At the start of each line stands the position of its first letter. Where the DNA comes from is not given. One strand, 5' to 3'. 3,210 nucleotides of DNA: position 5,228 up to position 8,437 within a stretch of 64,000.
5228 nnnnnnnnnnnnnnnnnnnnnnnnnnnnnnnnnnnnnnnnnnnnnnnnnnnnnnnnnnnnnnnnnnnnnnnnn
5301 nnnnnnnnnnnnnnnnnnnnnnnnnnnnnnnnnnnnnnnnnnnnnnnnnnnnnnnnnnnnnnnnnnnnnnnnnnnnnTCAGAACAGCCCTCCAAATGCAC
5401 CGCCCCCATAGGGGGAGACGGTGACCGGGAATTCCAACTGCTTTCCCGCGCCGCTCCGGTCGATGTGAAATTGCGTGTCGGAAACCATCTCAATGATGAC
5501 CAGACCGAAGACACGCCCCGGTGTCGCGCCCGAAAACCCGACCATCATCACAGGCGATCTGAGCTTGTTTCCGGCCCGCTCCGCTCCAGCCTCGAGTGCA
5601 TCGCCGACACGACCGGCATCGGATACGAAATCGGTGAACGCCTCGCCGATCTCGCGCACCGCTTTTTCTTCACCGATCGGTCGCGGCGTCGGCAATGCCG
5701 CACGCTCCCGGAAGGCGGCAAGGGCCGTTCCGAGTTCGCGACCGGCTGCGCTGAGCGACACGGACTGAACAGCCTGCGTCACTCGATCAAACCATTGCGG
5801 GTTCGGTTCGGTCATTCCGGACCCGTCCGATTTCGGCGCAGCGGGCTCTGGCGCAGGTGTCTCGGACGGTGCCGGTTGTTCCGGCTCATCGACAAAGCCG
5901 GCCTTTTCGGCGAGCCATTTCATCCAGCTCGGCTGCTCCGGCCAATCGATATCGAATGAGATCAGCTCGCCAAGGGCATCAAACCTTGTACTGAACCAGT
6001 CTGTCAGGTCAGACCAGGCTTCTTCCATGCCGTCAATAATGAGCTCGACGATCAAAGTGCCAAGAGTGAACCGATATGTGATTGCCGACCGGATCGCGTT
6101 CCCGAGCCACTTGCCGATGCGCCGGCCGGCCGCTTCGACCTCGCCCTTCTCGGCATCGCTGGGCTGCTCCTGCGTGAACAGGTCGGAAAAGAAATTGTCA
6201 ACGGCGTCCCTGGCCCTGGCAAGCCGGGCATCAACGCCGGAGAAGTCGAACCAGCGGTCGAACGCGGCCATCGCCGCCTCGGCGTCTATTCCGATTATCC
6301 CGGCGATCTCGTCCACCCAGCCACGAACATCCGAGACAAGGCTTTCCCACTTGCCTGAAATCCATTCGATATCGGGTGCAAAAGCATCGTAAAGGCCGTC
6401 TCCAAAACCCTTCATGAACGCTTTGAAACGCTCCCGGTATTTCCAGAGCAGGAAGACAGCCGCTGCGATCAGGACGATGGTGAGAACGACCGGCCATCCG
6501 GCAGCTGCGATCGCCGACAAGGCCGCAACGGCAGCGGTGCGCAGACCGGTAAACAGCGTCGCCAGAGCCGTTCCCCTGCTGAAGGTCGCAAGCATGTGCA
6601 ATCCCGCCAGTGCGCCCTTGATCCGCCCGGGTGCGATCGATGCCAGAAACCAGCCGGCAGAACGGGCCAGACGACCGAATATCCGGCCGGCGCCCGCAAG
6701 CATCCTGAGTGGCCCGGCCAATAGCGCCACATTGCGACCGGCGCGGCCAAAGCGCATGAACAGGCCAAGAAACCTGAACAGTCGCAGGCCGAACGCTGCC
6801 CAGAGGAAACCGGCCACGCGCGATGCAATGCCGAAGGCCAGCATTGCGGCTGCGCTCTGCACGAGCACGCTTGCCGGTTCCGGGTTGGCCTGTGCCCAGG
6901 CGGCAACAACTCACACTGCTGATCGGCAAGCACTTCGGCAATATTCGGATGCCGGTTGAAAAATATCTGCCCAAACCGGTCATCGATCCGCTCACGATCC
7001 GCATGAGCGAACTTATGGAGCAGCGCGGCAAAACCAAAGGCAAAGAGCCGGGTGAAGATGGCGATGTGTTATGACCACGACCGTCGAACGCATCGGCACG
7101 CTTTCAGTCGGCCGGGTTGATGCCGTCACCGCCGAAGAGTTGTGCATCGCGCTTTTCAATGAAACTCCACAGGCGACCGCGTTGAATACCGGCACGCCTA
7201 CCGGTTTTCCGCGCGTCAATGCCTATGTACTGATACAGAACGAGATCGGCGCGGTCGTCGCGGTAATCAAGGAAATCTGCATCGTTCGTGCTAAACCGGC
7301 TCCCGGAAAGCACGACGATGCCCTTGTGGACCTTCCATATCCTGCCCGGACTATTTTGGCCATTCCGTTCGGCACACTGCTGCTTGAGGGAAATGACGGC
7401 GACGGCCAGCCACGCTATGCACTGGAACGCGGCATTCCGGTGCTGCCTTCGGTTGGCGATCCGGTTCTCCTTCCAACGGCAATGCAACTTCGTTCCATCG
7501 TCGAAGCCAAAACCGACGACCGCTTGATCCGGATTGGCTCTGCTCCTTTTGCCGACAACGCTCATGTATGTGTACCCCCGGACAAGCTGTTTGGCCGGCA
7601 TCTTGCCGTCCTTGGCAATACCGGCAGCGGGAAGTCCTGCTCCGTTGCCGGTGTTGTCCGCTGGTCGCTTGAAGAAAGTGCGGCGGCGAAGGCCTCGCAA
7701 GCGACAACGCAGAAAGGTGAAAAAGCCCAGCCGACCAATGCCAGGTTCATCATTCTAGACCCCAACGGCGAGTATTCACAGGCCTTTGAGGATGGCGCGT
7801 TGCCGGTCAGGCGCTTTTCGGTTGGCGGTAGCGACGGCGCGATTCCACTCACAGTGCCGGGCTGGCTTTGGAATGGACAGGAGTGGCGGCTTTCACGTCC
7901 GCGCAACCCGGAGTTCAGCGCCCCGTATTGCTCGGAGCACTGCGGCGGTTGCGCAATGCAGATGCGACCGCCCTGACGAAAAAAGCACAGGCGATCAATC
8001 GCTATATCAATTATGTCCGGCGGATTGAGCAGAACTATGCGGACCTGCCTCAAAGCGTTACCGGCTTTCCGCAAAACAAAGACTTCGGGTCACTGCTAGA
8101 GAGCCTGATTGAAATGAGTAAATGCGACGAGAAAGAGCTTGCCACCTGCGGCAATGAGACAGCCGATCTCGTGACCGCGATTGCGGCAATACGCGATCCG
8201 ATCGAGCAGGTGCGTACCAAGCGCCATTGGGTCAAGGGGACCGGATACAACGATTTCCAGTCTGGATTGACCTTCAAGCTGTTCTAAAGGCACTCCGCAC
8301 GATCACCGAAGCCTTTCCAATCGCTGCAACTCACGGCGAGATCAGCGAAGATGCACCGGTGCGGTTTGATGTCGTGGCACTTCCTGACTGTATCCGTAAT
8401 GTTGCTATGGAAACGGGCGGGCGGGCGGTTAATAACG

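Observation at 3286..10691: tRNA-Lys locus carrying a stack of eroded mobile and defence-type modules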

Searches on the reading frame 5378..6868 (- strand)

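Call 5: search_protein_families(library=pfam, proteins=[window:5378-6868:-], max_evalue=0.1)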
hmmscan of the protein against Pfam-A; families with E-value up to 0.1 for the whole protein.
window:5378-6868:- (496 aa): 1 family
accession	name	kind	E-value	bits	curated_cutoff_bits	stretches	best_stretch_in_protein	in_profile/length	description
PF06995.16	Phage_P2_GpU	-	0.049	13.7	27.5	0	450-488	81-119/120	Phage P2 GpU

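Call 20: search_protein_families(library=phrogs, proteins=[window:5378-6868:-], max_evalue=0.01)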
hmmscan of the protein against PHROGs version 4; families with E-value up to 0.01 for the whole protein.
window:5378-6868:- (496 aa): 10 families
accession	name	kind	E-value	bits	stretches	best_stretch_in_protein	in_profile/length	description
phrog_58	-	tail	2.9e-10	40.2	1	83-294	595-844/1544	tail length tape measure protein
phrog_8462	-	tail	3.3e-09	37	1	79-308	284-475/672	tail length tape measure protein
phrog_1272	-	tail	8.8e-09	34.6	1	64-301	593-825/1606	tail length tape measure protein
phrog_5690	-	unknown function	5.6e-08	32.9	1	57-233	504-651/907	-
phrog_1535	-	tail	2.6e-05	23.6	1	104-308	805-985/1152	tail length tape measure protein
phrog_4200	-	tail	6.2e-05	22.7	1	100-299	179-347/732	tail length tape measure protein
phrog_28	-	tail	0.00013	21.7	1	6-384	609-758/1228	tail length tape measure protein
phrog_991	-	tail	0.00026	19.6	1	40-304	613-801/1966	tail length tape measure protein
phrog_8125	-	tail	0.0018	18.4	1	102-309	313-457/578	tail length tape measure protein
phrog_17114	-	unknown function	0.0025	18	1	102-166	25-90/388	-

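Call 21: search_protein_families(library=ncbifam, proteins=[window:5378-6868:-], max_evalue=0.01)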
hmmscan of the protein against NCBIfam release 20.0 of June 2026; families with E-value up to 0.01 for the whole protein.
window:5378-6868:- (496 aa): 0 families

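Call 49: search_protein_families(library=ncbifam, proteins=[P0123], max_evalue=0.001)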
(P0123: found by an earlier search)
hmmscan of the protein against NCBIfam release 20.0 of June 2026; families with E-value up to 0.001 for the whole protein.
P0123 (721 aa): 7 families
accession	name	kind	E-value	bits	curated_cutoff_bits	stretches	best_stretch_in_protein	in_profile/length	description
NF042944.1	HerA_antiphage_2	equivalog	1.7e-60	205.4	850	2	441-677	321-560/576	anti-phage-associated helicase HerA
NF042943.1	HerA_antiphage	equivalog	2.1e-45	155.4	800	2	448-677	337-566/566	anti-phage-associated helicase HerA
NF040819.1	helicase_HerA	equivalog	3.2e-27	95.3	970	2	524-662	387-519/561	DNA double-strand break repair helicase HerA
NF040937.1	HerA_Thermprot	equivalog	3e-24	85.3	800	2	499-677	310-479/487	DNA double-strand break repair helicase HerA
NF053655.1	CedD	equivalog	5.6e-14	51.7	600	1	515-658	401-526/527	DNA-translocating ATPase CedD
NF033849.1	ser_rich_anae_1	subfamily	3.6e-10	37.9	650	1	532-619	1012-1099/1163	serine-rich protein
NF041017.1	DNA_import_CedB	equivalog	0.00051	18.8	700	0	498-595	435-520/590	DNA import protein CedB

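Call 50: search_protein_families(library=padloc, proteins=[P0123], max_evalue=0.001)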
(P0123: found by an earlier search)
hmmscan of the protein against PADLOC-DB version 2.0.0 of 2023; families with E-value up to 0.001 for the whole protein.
P0123 (721 aa): 16 families
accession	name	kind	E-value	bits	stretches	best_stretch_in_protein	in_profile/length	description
PDLC04098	HerA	-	1e-253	842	1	1-695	1-684/686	-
PDLC04102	HerA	-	3.3e-91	304.6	1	12-687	9-647/654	-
PDLC04106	HerA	-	4.8e-86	287.7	1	13-696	7-664/667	-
PDLC04105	HerA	-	2.5e-85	285.2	2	419-699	288-574/576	-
PDLC02188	HerA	-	8.6e-58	194.6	2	454-694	334-576/578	-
PDLC02185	HerA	-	1.2e-50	170.8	2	447-678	345-580/585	-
PDLC04104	HerA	-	1.8e-46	156.6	1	481-698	162-375/379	-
PDLC04100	HerA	-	2e-46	156.9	2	450-678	345-573/580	-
PDLC04097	HerA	-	2.1e-45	153.5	2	495-678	431-612/618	-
PDLC04103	HerA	-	1.1e-41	140.9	2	452-677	356-574/579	-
PDLC04140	mad8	-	5.4e-13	47.1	1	175-610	27-253/314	mads_8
PDLC01055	HerA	-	2.3e-12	44.5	1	499-615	384-483/532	Type III coevolved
PDLC04101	HerA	-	2.5e-12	44.2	1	109-196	98-189/400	-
PDLC04099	HerA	-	1.6e-11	42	1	90-197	84-191/214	-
PDLC04107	HerA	-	3.5e-09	34.1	1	109-197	99-191/306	-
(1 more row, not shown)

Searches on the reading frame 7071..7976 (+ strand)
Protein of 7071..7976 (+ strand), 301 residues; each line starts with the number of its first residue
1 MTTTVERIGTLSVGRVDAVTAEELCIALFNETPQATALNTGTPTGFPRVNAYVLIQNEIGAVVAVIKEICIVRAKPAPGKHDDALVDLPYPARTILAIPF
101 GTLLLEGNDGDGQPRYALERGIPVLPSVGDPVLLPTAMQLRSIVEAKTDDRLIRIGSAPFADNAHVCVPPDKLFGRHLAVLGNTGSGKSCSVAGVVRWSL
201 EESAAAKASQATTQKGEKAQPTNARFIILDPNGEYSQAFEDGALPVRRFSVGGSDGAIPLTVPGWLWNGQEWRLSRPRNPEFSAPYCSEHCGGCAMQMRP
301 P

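Call 5: search_protein_families(library=pfam, proteins=[window:7071-7976:+], max_evalue=0.1)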
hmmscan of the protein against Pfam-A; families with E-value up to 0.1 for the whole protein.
window:7071-7976:+ (301 aa): 1 family
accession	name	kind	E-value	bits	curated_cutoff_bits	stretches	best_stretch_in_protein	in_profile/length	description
PF01935.23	DUF87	-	2.7e-12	47.7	23.2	1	153-243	1-73/220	Helicase HerA, central domain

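Call 20: search_protein_families(library=phrogs, proteins=[window:7071-7976:+], max_evalue=0.01)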
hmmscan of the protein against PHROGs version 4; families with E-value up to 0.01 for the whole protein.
window:7071-7976:+ (301 aa): 1 family
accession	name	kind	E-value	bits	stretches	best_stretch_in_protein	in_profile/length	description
phrog_7035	-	unknown function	1.5e-38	133.8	1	10-277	49-300/969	-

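Call 21: search_protein_families(library=ncbifam, proteins=[window:7071-7976:+], max_evalue=0.01)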
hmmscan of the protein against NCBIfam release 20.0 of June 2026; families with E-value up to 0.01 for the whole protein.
window:7071-7976:+ (301 aa): 4 families
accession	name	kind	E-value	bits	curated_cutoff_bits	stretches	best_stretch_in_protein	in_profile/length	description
NF042943.1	HerA_antiphage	equivalog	9.3e-11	41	800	1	126-254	107-216/566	anti-phage-associated helicase HerA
NF042944.1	HerA_antiphage_2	equivalog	9.4e-09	34.5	850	1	154-242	115-191/576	anti-phage-associated helicase HerA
NF040819.1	helicase_HerA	equivalog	0.00017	20.2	970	1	147-198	128-179/561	DNA double-strand break repair helicase HerA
NF040937.1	HerA_Thermprot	equivalog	0.00064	18.2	800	1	125-194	96-159/487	DNA double-strand break repair helicase HerA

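Call 22: search_protein_families(library=padloc, proteins=[window:7071-7976:+], max_evalue=0.01)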
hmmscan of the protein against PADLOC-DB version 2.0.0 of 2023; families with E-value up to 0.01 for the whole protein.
window:7071-7976:+ (301 aa): 13 families
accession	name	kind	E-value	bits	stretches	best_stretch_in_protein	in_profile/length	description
PDLC04098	HerA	-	3.4e-96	321.4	1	1-273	1-264/686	-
PDLC04102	HerA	-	6.8e-30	102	1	12-274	9-265/654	-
PDLC04105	HerA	-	3.9e-23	79.8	1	11-271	10-245/576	-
PDLC04106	HerA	-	9.7e-19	65.3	1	13-271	7-256/667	-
PDLC04097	HerA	-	2.3e-15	54.3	1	11-237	6-210/618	-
PDLC02185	HerA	-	2.5e-13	47.6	1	124-253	112-223/585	-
PDLC04103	HerA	-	6.1e-13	45.9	1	11-198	14-195/579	-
PDLC04100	HerA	-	3.2e-12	43.9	1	126-255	114-224/580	-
PDLC04099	HerA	-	5.3e-11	40.2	1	59-197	54-191/214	-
PDLC04101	HerA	-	7.1e-11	39.5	1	109-196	98-189/400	-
PDLC04107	HerA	-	1.7e-09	35.1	1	109-197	99-191/306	-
PDLC02188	HerA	-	1.9e-08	31.6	1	160-243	129-200/578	-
PDLC04140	mad8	-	0.0013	16.3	1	175-247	27-70/314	mads_8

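Call 49: search_protein_families(library=ncbifam, proteins=[P0123], max_evalue=0.001)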
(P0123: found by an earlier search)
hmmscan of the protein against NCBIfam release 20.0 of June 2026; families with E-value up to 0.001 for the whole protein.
P0123 (721 aa): 7 families
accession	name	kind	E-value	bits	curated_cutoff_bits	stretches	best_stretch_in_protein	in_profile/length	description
NF042944.1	HerA_antiphage_2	equivalog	1.7e-60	205.4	850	2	441-677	321-560/576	anti-phage-associated helicase HerA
NF042943.1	HerA_antiphage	equivalog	2.1e-45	155.4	800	2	448-677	337-566/566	anti-phage-associated helicase HerA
NF040819.1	helicase_HerA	equivalog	3.2e-27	95.3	970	2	524-662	387-519/561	DNA double-strand break repair helicase HerA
NF040937.1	HerA_Thermprot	equivalog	3e-24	85.3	800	2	499-677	310-479/487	DNA double-strand break repair helicase HerA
NF053655.1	CedD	equivalog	5.6e-14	51.7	600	1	515-658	401-526/527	DNA-translocating ATPase CedD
NF033849.1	ser_rich_anae_1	subfamily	3.6e-10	37.9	650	1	532-619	1012-1099/1163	serine-rich protein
NF041017.1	DNA_import_CedB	equivalog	0.00051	18.8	700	0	498-595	435-520/590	DNA import protein CedB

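Call 50: search_protein_families(library=padloc, proteins=[P0123], max_evalue=0.001)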
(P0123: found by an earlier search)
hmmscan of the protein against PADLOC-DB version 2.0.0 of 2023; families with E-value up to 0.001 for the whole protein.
P0123 (721 aa): 16 families
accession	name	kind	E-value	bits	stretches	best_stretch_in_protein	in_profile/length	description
PDLC04098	HerA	-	1e-253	842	1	1-695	1-684/686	-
PDLC04102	HerA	-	3.3e-91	304.6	1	12-687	9-647/654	-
PDLC04106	HerA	-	4.8e-86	287.7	1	13-696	7-664/667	-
PDLC04105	HerA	-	2.5e-85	285.2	2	419-699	288-574/576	-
PDLC02188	HerA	-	8.6e-58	194.6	2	454-694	334-576/578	-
PDLC02185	HerA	-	1.2e-50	170.8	2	447-678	345-580/585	-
PDLC04104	HerA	-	1.8e-46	156.6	1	481-698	162-375/379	-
PDLC04100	HerA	-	2e-46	156.9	2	450-678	345-573/580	-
PDLC04097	HerA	-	2.1e-45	153.5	2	495-678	431-612/618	-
PDLC04103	HerA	-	1.1e-41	140.9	2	452-677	356-574/579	-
PDLC04140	mad8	-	5.4e-13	47.1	1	175-610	27-253/314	mads_8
PDLC01055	HerA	-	2.3e-12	44.5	1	499-615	384-483/532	Type III coevolved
PDLC04101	HerA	-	2.5e-12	44.2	1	109-196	98-189/400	-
PDLC04099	HerA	-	1.6e-11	42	1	90-197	84-191/214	-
PDLC04107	HerA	-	3.5e-09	34.1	1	109-197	99-191/306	-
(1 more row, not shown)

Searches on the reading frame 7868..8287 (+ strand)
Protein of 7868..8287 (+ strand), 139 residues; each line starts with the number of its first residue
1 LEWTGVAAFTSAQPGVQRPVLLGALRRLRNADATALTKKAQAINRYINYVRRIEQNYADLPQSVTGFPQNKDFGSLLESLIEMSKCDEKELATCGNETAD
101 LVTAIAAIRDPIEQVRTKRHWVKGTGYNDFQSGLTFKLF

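Call 5: search_protein_families(library=pfam, proteins=[window:7868-8287:+], max_evalue=0.1)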
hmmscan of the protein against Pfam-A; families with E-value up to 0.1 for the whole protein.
window:7868-8287:+ (139 aa): 0 families

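Call 22: search_protein_families(library=padloc, proteins=[window:7868-8287:+], max_evalue=0.01)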
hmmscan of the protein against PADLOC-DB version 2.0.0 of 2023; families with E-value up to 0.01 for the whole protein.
window:7868-8287:+ (139 aa): 1 family
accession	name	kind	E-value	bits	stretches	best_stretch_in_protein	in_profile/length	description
PDLC04098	HerA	-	1.2e-12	45.3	1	2-131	262-381/686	-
